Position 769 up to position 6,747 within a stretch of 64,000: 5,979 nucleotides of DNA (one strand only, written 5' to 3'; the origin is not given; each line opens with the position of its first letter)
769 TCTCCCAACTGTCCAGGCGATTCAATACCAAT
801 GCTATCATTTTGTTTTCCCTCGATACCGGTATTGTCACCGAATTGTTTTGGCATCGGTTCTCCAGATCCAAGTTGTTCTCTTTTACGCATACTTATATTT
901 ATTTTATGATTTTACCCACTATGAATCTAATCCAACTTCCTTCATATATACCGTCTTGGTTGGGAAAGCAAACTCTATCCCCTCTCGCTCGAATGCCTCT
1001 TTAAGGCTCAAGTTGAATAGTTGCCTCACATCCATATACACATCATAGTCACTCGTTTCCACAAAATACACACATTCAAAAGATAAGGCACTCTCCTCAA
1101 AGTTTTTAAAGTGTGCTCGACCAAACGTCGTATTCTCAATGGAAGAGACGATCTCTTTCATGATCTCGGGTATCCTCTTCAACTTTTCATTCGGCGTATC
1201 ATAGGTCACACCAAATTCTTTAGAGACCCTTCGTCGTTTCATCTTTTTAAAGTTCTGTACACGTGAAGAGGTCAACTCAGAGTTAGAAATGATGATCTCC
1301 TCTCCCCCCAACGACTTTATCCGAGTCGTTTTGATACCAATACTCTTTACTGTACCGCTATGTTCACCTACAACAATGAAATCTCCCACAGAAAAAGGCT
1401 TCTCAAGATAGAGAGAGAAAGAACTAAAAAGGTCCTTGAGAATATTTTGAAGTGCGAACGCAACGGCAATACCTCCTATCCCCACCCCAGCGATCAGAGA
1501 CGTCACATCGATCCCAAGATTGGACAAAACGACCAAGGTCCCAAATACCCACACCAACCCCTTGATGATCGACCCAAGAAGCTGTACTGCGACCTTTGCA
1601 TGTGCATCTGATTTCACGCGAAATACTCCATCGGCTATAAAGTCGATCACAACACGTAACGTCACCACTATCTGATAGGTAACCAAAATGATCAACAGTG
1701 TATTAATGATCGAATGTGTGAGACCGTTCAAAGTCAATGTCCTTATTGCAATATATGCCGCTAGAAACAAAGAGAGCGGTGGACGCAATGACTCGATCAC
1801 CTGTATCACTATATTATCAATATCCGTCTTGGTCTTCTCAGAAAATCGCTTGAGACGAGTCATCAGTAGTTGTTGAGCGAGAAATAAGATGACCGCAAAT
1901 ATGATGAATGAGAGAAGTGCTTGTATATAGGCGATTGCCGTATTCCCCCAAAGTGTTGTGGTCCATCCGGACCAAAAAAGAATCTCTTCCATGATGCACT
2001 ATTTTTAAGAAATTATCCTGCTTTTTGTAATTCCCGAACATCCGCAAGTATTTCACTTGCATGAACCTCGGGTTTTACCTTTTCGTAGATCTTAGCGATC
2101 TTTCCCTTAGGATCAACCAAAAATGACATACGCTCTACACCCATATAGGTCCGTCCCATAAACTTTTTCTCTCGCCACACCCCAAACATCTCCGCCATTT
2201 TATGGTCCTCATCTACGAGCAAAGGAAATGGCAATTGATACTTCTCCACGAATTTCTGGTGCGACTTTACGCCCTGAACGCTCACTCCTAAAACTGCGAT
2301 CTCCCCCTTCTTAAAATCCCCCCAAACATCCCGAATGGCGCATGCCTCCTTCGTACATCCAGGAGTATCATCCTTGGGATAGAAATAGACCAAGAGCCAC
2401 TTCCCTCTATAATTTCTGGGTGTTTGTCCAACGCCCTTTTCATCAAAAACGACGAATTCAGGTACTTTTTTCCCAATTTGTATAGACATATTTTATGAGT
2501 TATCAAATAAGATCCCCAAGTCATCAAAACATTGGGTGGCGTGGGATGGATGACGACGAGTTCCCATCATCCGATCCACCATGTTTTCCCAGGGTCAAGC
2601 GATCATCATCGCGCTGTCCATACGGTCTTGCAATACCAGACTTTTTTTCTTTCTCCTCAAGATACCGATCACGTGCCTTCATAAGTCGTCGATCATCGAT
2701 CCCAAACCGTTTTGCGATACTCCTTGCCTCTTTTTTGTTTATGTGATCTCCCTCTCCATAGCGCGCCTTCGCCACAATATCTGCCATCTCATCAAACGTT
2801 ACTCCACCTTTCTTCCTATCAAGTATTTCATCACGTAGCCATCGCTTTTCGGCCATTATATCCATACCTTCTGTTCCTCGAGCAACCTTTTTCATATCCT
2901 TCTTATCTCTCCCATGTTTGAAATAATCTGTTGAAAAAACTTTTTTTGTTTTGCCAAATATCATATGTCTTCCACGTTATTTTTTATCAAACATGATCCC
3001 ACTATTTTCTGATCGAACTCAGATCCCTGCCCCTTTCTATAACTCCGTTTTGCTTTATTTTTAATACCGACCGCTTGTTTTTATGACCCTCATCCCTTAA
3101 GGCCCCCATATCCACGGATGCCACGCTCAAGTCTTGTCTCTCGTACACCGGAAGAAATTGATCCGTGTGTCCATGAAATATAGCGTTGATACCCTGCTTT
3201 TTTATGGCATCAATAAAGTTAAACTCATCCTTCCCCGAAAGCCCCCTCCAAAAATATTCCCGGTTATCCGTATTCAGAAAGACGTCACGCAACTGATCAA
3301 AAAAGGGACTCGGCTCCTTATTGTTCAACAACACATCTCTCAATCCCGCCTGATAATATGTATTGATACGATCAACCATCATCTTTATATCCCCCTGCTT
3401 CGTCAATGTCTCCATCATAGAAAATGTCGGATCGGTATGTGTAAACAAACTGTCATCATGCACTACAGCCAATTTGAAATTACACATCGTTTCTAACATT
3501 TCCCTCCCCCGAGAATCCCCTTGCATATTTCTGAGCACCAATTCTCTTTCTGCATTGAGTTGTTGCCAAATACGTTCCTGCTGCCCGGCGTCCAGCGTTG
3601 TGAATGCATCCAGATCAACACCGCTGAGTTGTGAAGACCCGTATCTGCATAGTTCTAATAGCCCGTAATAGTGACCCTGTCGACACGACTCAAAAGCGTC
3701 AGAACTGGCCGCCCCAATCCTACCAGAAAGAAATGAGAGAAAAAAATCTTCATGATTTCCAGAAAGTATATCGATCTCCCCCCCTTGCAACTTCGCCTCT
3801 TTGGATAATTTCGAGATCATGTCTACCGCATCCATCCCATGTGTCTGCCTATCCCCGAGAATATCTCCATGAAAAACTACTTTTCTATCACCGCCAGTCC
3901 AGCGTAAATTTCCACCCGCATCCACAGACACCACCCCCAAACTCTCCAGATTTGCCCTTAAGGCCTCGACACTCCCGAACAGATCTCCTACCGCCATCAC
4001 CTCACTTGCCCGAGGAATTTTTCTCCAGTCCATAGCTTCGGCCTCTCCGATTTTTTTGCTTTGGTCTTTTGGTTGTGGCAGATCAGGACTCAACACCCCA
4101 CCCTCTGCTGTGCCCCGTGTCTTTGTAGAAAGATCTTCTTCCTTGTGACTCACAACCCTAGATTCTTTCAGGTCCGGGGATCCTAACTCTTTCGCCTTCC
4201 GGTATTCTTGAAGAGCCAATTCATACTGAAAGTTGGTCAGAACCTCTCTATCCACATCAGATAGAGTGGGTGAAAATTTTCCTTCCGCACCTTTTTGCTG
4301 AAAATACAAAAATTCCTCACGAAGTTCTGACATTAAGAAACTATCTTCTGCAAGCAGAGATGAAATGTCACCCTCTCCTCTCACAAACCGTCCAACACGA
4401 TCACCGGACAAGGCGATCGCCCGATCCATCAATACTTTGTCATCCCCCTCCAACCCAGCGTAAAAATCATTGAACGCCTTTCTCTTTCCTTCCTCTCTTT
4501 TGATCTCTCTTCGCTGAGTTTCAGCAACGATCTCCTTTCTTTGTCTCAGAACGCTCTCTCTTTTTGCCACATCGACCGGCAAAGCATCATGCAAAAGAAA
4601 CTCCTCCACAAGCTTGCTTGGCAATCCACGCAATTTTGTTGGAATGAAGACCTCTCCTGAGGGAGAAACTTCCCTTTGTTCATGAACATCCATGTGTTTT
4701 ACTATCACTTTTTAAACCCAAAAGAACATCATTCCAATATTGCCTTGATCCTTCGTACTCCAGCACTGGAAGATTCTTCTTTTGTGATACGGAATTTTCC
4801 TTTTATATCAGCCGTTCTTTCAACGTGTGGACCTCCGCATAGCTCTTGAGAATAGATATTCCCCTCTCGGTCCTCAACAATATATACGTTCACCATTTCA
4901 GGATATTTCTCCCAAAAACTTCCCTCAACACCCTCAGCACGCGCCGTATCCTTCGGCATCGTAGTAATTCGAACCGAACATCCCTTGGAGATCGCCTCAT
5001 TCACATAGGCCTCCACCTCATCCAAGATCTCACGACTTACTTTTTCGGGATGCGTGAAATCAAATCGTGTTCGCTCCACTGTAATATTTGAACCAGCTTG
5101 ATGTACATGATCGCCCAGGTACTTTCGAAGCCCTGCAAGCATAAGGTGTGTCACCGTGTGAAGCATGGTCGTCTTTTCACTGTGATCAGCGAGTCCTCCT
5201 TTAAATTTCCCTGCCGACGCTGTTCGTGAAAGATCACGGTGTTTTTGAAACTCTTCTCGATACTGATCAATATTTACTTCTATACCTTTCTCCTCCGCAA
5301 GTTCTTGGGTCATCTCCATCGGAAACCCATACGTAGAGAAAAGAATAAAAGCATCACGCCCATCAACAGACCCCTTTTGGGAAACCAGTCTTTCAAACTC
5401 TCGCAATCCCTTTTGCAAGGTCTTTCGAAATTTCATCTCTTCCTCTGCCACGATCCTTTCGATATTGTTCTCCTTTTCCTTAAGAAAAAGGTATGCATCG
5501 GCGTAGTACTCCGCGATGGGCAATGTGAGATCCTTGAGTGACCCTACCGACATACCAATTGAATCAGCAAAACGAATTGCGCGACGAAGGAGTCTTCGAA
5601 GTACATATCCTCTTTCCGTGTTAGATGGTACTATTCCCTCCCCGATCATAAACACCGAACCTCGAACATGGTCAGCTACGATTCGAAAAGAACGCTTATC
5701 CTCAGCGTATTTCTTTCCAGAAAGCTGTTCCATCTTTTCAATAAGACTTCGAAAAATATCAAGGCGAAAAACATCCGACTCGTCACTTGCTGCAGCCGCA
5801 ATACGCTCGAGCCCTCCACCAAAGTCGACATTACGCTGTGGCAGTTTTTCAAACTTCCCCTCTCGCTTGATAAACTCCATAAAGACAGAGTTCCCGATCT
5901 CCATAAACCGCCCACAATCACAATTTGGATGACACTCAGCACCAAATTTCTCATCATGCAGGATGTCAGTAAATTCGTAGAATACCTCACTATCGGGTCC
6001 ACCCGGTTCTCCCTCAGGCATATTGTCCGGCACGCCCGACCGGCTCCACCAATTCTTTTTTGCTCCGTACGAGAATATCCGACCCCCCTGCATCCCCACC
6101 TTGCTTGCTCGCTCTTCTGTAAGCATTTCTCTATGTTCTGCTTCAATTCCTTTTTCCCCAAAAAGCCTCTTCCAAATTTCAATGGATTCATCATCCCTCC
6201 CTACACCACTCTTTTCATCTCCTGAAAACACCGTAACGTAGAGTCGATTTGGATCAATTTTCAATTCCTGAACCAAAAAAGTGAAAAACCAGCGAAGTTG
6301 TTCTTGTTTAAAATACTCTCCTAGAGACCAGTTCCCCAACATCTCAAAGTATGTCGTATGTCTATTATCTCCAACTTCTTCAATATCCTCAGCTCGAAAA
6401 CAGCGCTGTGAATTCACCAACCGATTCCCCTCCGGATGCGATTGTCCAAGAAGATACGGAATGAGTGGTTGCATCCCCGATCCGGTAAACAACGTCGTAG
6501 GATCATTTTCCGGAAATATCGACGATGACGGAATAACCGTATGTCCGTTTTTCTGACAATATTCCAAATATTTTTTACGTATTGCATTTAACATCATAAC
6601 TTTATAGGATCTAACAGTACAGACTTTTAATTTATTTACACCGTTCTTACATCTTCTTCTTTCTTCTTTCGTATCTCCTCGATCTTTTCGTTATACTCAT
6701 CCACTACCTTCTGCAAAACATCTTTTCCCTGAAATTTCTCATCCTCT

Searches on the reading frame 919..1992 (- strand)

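Call 82: search_protein_families(library=pfam, proteins=[window:919-1992:-], max_evalue=0.00001)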
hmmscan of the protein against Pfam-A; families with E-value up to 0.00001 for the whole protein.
window:919-1992:- (357 aa): 3 families
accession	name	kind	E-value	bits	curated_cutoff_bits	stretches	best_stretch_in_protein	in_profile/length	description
PF00924.24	MS_channel_2nd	-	8.9e-21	74.2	20.2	1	183-249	1-67/68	Mechanosensitive ion channel, beta-domain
PF21082.3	MS_channel_3rd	-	3.4e-14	53.5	21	1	259-341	4-88/88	Mechanosensitive ion channel MscS, C-terminal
PF21088.3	MS_channel_1st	-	3.8e-10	40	23.1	1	142-182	2-42/42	Mechanosensitive ion channel, transmembrane helices 2/3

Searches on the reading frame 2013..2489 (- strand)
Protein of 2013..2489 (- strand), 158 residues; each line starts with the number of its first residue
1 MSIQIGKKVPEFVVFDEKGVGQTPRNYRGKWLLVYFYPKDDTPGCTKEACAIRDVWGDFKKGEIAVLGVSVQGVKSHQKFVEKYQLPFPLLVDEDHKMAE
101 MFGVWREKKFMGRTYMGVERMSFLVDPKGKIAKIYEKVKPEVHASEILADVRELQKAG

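Call 82: search_protein_families(library=pfam, proteins=[window:2013-2489:-], max_evalue=0.00001)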
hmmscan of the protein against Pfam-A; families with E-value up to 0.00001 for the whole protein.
window:2013-2489:- (158 aa): 2 families
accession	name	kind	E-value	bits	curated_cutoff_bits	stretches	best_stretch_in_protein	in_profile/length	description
PF00578.27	AhpC-TSA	-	1.1e-37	129.1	26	1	5-133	1-123/124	AhpC/TSA family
PF08534.16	Redoxin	-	2.4e-17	63.5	26.6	1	5-141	2-139/148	Redoxin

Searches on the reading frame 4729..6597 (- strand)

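Call 82: search_protein_families(library=pfam, proteins=[window:4729-6597:-], max_evalue=0.00001)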
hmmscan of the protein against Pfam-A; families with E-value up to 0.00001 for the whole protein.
window:4729-6597:- (622 aa): 2 families
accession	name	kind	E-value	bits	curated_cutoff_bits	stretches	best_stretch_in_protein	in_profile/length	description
PF01411.24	tRNA-synt_2c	-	5.7e-121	405.2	30.3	1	6-465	2-436/552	tRNA synthetases class II (A)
PF07973.19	tRNA_SAD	-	6.4e-13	48.9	24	1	569-617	1-43/44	Threonyl and Alanyl tRNA synthetase second additional domain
